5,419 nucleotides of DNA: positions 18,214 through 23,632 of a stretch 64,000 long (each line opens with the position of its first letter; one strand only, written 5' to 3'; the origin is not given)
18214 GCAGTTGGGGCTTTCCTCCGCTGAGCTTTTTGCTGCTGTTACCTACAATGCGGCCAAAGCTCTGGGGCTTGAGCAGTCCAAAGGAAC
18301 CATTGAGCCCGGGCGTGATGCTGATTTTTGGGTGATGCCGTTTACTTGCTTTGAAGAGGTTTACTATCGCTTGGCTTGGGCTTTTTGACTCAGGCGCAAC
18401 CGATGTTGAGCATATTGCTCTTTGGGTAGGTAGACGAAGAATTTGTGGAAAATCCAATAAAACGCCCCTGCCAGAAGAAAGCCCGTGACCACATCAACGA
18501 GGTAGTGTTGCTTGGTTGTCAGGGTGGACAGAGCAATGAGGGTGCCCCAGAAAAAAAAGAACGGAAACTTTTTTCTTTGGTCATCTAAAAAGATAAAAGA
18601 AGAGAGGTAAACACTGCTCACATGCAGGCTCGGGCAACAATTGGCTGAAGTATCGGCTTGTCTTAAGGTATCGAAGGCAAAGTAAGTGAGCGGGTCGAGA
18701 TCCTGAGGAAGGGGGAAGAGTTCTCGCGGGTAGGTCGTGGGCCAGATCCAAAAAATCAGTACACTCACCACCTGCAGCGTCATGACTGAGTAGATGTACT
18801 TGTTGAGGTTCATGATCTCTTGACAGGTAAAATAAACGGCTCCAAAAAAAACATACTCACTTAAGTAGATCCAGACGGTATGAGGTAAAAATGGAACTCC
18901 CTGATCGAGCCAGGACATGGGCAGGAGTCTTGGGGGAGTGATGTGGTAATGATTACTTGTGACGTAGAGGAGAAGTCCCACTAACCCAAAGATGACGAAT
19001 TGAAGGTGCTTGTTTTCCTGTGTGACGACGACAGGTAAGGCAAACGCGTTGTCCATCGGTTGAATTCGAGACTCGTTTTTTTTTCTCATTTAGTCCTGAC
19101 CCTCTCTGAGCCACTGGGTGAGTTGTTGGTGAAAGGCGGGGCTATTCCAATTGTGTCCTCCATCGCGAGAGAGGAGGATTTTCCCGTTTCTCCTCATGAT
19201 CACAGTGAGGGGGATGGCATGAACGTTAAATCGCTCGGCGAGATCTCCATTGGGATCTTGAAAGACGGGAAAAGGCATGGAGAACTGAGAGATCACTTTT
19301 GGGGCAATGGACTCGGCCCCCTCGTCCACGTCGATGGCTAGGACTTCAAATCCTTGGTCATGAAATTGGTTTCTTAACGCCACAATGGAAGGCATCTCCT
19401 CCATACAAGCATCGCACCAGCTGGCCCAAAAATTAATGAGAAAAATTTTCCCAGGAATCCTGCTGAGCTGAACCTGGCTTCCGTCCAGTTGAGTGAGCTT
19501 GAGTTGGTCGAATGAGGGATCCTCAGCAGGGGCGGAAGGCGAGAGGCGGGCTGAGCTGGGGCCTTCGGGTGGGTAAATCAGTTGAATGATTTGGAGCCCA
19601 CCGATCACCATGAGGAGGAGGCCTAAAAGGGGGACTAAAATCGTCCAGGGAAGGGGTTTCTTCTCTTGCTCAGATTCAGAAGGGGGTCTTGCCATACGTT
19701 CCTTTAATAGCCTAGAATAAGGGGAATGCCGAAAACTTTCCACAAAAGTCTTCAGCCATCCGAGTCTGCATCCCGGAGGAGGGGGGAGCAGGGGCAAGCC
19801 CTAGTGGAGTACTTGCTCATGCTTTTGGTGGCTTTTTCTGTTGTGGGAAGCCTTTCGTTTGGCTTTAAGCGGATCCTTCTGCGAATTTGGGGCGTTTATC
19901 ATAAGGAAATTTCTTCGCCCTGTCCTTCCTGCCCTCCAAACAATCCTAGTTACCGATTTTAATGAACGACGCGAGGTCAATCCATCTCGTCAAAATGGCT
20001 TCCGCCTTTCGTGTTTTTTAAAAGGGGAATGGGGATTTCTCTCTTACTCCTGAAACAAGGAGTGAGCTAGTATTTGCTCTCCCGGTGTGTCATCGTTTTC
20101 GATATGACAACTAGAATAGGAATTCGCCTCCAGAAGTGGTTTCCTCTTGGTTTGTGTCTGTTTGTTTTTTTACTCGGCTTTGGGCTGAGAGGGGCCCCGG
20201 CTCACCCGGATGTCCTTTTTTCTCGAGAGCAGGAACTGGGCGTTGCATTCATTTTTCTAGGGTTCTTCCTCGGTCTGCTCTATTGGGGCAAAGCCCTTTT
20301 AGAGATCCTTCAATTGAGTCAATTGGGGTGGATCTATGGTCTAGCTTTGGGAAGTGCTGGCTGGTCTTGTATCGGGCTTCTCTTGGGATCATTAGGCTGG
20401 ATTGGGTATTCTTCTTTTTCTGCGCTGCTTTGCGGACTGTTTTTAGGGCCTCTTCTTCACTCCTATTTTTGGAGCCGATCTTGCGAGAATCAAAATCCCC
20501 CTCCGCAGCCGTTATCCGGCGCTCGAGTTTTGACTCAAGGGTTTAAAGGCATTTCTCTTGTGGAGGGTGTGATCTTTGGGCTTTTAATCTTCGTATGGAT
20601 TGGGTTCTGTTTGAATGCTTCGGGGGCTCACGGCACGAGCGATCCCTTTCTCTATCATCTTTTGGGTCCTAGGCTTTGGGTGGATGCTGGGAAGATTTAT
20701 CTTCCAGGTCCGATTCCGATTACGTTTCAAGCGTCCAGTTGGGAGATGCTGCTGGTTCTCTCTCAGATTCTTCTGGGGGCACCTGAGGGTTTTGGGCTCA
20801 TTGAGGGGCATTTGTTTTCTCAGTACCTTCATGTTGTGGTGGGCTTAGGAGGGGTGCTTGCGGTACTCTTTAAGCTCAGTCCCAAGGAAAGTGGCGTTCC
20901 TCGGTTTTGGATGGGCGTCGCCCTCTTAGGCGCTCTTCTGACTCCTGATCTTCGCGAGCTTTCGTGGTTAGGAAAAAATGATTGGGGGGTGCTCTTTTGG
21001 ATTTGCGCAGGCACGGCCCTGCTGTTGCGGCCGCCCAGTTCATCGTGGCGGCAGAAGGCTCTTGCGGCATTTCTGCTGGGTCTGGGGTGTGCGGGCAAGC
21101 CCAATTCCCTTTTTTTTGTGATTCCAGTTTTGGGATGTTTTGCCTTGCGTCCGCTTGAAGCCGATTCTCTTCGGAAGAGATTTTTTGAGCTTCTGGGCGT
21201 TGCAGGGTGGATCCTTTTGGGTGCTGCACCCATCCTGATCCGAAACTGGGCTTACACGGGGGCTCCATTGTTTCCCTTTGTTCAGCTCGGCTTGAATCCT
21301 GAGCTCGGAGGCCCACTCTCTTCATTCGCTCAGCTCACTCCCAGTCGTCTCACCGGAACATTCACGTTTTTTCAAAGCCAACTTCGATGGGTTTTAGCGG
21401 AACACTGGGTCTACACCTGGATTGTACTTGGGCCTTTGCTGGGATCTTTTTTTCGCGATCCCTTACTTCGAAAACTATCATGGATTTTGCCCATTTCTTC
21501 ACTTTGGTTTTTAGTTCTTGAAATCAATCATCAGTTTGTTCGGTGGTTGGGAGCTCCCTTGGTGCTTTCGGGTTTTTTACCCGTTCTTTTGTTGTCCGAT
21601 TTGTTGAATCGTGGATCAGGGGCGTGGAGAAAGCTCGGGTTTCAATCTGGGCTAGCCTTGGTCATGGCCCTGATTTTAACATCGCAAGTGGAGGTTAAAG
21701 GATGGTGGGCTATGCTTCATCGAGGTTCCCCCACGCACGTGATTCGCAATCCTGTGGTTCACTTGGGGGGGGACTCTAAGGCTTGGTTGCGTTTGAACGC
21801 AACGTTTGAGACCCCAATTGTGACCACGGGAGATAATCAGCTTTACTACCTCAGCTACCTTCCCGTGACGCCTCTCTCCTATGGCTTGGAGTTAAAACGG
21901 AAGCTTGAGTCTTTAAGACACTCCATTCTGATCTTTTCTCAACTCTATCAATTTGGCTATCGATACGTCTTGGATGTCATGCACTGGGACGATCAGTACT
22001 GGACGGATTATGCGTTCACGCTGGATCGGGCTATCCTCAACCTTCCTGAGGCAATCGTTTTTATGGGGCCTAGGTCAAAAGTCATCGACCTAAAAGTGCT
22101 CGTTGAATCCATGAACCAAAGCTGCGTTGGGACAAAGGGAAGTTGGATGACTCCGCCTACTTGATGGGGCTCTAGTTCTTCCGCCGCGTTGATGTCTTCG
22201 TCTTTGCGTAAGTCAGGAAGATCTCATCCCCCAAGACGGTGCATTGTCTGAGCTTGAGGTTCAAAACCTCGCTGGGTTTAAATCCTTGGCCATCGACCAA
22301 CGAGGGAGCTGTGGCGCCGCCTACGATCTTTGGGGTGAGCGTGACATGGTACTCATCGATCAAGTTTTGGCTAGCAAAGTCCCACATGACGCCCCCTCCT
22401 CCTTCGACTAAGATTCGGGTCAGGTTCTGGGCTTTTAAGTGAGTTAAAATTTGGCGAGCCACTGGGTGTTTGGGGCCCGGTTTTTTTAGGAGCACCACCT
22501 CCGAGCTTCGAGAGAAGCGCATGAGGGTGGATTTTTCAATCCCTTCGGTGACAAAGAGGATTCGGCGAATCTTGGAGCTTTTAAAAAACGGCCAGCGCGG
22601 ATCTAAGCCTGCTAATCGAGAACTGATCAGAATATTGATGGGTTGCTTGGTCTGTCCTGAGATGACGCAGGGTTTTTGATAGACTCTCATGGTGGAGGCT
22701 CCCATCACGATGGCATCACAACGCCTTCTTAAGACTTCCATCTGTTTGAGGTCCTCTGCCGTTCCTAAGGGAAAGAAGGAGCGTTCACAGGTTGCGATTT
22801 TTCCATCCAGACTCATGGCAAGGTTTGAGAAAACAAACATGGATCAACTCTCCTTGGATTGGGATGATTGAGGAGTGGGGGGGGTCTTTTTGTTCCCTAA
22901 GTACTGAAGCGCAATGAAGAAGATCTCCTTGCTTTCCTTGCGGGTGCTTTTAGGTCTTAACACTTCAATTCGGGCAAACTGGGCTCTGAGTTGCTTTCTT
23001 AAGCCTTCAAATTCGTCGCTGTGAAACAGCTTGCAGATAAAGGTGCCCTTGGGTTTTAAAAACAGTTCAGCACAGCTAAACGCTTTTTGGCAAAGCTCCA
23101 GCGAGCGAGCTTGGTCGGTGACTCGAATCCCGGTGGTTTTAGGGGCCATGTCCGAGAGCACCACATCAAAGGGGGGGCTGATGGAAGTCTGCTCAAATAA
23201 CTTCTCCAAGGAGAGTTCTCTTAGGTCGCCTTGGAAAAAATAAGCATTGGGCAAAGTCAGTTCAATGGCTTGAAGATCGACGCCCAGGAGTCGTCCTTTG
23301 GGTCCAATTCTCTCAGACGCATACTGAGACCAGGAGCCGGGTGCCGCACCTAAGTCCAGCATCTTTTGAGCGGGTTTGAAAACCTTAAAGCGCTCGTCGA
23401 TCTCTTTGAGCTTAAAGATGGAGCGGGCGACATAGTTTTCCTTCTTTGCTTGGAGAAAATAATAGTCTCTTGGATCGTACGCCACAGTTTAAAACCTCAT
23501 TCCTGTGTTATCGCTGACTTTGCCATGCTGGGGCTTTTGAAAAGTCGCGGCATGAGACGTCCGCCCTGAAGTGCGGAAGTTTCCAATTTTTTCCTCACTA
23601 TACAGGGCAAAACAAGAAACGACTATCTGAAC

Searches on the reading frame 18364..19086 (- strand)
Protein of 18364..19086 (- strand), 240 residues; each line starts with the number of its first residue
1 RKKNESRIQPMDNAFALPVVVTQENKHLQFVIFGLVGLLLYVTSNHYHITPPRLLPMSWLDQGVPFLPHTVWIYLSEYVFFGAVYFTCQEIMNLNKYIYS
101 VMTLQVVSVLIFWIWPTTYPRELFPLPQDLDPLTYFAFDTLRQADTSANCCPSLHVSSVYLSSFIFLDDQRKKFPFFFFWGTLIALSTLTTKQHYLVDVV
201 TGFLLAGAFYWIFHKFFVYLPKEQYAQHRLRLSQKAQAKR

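Call 17: search_protein_families(library=pfam, proteins=[window:18364-19086:-], max_evalue=0.01)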
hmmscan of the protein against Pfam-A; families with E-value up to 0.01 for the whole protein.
window:18364-19086:- (240 aa): 3 families
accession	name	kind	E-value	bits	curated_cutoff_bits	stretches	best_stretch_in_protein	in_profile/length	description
PF14378.12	PAP2_3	-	3.5e-11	43.7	27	1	78-211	41-189/190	PAP2 superfamily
PF01569.27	PAP2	-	2.5e-07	30.9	27.2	1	138-219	47-127/130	PAP2 superfamily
PF14360.12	PAP2_C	-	0.0046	17.9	27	1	158-214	13-73/74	PAP2 superfamily C-terminal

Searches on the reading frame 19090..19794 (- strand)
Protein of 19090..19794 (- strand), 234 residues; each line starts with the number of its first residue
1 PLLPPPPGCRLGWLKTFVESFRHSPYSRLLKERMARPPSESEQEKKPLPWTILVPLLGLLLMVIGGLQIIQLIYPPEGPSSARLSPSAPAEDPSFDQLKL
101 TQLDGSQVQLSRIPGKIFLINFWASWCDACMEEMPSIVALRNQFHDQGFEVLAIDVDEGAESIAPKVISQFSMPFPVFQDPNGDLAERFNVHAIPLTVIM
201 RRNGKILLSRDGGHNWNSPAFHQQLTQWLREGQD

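Call 17: search_protein_families(library=pfam, proteins=[window:19090-19794:-], max_evalue=0.01)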
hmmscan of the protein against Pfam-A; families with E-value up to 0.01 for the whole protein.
window:19090-19794:- (234 aa): 6 families
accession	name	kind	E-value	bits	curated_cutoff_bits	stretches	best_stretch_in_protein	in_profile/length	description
PF00578.27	AhpC-TSA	-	3.2e-19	69.5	26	1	97-206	7-121/124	AhpC/TSA family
PF08534.16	Redoxin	-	1.2e-16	61.2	26.6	1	95-210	9-132/148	Redoxin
PF13905.12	Thioredoxin_8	-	7e-13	49.2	27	1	115-206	1-94/94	Thioredoxin-like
PF00085.26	Thioredoxin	-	2.7e-08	34.2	23.5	1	116-165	19-67/103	Thioredoxin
PF13728.12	TraF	-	2.5e-05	24.7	23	1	109-203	123-202/224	F plasmid transfer operon protein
PF00255.25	GSHPx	-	0.00034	20.6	27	1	98-154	4-59/108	Glutathione peroxidase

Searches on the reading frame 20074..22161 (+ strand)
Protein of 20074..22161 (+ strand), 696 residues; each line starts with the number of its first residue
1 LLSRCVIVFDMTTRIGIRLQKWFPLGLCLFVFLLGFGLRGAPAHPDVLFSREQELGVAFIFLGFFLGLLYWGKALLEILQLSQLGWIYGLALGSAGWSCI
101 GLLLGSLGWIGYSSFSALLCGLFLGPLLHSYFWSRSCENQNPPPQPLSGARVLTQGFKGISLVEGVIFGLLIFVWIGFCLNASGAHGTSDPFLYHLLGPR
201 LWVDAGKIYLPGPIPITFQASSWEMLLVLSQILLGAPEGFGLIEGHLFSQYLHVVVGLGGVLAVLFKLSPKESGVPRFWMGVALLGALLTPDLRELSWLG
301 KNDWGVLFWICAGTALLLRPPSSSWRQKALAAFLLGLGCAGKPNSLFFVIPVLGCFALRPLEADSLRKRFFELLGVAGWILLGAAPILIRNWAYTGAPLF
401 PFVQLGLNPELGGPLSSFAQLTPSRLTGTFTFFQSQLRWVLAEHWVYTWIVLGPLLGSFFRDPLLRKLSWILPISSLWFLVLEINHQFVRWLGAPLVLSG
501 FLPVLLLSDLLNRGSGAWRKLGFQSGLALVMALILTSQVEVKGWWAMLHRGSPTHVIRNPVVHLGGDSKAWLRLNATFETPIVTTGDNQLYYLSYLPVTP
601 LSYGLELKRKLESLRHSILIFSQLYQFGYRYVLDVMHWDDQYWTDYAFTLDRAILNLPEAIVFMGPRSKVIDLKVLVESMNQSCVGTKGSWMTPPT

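Call 17: search_protein_families(library=pfam, proteins=[window:20074-22161:+], max_evalue=0.01)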
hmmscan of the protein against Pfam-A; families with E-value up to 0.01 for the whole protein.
window:20074-22161:+ (696 aa): 1 family
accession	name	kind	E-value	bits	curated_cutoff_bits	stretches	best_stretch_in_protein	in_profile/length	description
PF13231.12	PMT_2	-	0.0051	17.5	26.1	1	302-381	75-153/160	Dolichyl-phosphate-mannose-protein mannosyltransferase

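Call 38: search_protein_families(library=ncbifam, proteins=[window:20074-22161:+], max_evalue=0.01)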
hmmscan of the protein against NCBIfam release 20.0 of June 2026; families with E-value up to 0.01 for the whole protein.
window:20074-22161:+ (696 aa): 0 families

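Call 57: find_homologous_proteins(query=window:20074-22161:+, max_evalue=0.00001)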
Query window:20074-22161:+ (696 aa): 9 proteins with E <= 0.00001 among 8000 candidates.
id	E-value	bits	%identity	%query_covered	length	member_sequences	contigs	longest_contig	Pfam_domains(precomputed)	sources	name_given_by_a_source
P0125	0.0e+0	1561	100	99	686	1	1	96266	-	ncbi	ncbi:MAG: hypothetical protein ACO3A2_00190 [Bdellovibrionia bacterium]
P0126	1.3e-162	561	44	94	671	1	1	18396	-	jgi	jgi:hypothetical protein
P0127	6.3e-143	496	44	95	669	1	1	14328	-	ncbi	-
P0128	3.2e-119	417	40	95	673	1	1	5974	-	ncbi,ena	-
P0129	1.8e-117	412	39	95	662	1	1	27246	-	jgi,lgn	jgi:hypothetical protein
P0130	7.9e-76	274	33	95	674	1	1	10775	-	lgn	-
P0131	1.5e-74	270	33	97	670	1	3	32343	-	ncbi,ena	-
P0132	3.4e-69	252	30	95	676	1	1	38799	PF26626.1,PF13231.13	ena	-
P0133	5.0e-65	238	32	95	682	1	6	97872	-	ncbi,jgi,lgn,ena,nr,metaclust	ncbi:MAG: hypothetical protein A2428_12990 [Bdellovibrionales bacterium RIFOXYC1_FULL_54_43]|nr:MAG:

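Call 58: find_encoding_contigs(protein=P0126, flank=8000, max_places=2)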
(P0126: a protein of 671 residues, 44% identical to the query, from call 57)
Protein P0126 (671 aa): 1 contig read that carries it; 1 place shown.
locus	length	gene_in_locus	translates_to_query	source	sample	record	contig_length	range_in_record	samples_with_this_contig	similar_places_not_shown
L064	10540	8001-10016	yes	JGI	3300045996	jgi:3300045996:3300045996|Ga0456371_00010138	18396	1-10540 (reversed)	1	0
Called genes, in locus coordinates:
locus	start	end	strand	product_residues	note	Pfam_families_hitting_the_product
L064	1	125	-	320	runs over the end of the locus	PF00318:Ribosomal_S2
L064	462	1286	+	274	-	PF04536:TPM_phosphatase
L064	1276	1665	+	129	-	PF04536:TPM_phosphatase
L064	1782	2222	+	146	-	PF00210:Ferritin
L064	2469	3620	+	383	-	PF00383:dCMP_cyt_deam_1, PF14437:MafB19-deam (weak), PF01872:RibD_C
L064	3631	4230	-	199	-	PF01557:FAA_hydrolase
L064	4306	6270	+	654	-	PF05226:CHASE2, PF00512:HisKA, PF02518:HATPase_c, PF14501:HATPase_c_5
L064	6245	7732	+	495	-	PF00072:Response_reg, PF00158:Sigma54_activat, PF14532:Sigma54_activ_2, PF07728:AAA_5 (weak), PF25601:AAA_lid_14, PF02954:HTH_8 (faint)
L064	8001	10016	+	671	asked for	-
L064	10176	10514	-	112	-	-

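Call 59: find_encoding_contigs(protein=P0127, flank=8000, max_places=2)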
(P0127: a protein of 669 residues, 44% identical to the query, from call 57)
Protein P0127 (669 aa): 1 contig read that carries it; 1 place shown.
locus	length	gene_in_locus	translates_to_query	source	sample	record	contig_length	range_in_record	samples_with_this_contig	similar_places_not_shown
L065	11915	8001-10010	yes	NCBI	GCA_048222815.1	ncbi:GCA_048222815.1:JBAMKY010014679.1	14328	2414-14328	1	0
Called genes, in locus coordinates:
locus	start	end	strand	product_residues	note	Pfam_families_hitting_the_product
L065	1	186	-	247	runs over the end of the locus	-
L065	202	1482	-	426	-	-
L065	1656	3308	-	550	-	-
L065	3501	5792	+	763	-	PF00390:malic, PF03949:Malic_M, PF01515:PTA_PTB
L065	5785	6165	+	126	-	PF01042:Ribonuc_L-PSP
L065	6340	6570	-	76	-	PF00830:Ribosomal_L28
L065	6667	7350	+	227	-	PF02698:DUF218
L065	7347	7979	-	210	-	PF01725:Ham1p_like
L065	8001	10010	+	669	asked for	-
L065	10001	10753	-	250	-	-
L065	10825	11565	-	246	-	PF07264:EI24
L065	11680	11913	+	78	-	?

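Call 60: find_encoding_contigs(protein=P0129, flank=8000, max_places=2)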
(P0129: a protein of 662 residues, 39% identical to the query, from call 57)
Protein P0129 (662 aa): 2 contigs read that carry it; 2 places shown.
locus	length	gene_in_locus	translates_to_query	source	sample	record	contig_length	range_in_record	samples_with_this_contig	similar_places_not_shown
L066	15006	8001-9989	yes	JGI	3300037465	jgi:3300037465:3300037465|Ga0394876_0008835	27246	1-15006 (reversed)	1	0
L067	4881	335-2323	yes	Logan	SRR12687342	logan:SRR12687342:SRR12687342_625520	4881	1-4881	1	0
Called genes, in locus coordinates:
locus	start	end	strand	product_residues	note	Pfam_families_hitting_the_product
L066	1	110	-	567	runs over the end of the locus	PF05157:MshEN, PF00437:T2SSE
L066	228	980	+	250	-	PF04351:PilP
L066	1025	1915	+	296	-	-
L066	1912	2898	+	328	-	-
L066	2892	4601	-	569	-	-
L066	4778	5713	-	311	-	PF01467:CTP_transf_like (weak), PF06574:FAD_syn, PF01687:Flavokinase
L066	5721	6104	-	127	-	-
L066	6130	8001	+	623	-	PF05226:CHASE2, PF00512:HisKA, PF02518:HATPase_c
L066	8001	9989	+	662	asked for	-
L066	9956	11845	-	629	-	-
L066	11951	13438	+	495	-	PF00072:Response_reg, PF00158:Sigma54_activat, PF14532:Sigma54_activ_2, PF07728:AAA_5, PF25601:AAA_lid_14, PF02954:HTH_8 (weak)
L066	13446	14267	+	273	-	PF00142:Fer4_NifH, PF01656:CbiA, PF02374:ArsA_ATPase, PF06564:CBP_BcsQ (faint), PF07015:VirC1 (weak), PF09140:MipZ (weak), PF10609:ParA, PF13614:AAA_31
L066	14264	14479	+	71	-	-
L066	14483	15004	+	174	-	?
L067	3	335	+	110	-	?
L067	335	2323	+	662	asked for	-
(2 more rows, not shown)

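Call 61: find_encoding_contigs(protein=P0133, flank=8000, max_places=2)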
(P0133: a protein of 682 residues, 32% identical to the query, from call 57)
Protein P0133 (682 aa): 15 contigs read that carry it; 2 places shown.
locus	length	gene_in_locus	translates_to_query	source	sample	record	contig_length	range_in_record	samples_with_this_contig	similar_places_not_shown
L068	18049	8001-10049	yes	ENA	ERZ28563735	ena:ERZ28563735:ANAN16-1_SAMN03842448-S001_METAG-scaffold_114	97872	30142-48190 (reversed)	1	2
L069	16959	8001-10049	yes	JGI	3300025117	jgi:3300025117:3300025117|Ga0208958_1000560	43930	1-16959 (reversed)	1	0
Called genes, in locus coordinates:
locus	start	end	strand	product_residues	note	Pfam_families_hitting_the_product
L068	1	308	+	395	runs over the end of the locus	PF01266:DAO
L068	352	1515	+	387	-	PF13173:AAA_14, PF13635:DUF4143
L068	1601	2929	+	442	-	PF03446:NAD_binding_2 (faint), PF03721:UDPG_MGDP_dh_N, PF00984:UDPG_MGDP_dh, PF03720:UDPG_MGDP_dh_C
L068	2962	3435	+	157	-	PF13380:CoA_binding_2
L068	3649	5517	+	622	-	PF00535:Glycos_transf_2, PF10111:Glyco_tranf_2_2 (weak), PF13641:Glyco_tranf_2_3, PF13692:Glyco_trans_1_4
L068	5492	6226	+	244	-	PF13489:Methyltransf_23, PF13847:Methyltransf_31 (weak), PF08241:Methyltransf_11, PF08242:Methyltransf_12, PF13649:Methyltransf_25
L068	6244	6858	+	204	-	PF07021:MetW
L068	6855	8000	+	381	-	PF01041:DegT_DnrJ_EryC1, PF00155:Aminotran_1_2 (weak)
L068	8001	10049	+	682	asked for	-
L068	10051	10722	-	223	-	-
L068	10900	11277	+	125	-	PF00072:Response_reg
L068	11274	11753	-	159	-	PF00186:DHFR_1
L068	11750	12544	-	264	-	PF00303:Thymidylat_synt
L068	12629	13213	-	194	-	PF07963:N_methyl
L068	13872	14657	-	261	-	-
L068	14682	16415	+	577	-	PF01979:Amidohydro_1, PF13382:Adenine_deam_C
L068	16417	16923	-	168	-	-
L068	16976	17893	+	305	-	PF13487:HD_5, PF01966:HD (weak)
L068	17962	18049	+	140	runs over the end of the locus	PF00127:Copper-bind (weak)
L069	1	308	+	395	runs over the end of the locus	PF01266:DAO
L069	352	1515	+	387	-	PF13173:AAA_14, PF13635:DUF4143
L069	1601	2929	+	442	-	PF03446:NAD_binding_2 (faint), PF03721:UDPG_MGDP_dh_N, PF00984:UDPG_MGDP_dh, PF03720:UDPG_MGDP_dh_C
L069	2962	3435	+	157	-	PF13380:CoA_binding_2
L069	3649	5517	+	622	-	PF00535:Glycos_transf_2, PF10111:Glyco_tranf_2_2 (weak), PF13641:Glyco_tranf_2_3, PF13692:Glyco_trans_1_4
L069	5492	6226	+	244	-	PF13489:Methyltransf_23, PF13847:Methyltransf_31 (weak), PF08241:Methyltransf_11, PF08242:Methyltransf_12, PF13649:Methyltransf_25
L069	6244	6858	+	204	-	PF07021:MetW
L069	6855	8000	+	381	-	PF01041:DegT_DnrJ_EryC1, PF00155:Aminotran_1_2 (weak)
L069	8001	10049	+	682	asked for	-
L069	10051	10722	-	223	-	-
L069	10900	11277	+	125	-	PF00072:Response_reg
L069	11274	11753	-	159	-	PF00186:DHFR_1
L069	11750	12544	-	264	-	PF00303:Thymidylat_synt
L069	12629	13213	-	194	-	PF07963:N_methyl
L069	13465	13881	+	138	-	-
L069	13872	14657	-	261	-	-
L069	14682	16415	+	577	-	PF01979:Amidohydro_1, PF13382:Adenine_deam_C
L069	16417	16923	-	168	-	-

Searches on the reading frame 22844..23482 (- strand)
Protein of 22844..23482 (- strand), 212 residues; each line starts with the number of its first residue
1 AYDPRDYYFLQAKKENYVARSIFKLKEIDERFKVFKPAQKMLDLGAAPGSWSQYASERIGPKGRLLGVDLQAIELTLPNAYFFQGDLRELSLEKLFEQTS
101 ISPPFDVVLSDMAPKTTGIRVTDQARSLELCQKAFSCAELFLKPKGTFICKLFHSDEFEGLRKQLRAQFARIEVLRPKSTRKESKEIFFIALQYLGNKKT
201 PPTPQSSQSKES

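Call 17: search_protein_families(library=pfam, proteins=[window:22844-23482:-], max_evalue=0.01)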
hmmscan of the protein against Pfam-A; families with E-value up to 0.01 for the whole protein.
window:22844-23482:- (212 aa): 3 families
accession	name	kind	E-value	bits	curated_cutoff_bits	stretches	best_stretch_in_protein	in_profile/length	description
PF01728.25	FtsJ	-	4.9e-54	183.4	24.1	1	17-194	1-181/181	FtsJ-like methyltransferase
PF13847.12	Methyltransf_31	-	1.6e-06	28.3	27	1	37-159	3-119/145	Methyltransferase domain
PF13649.12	Methyltransf_25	-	0.0074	17.4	27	0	42-92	2-60/97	Methyltransferase domain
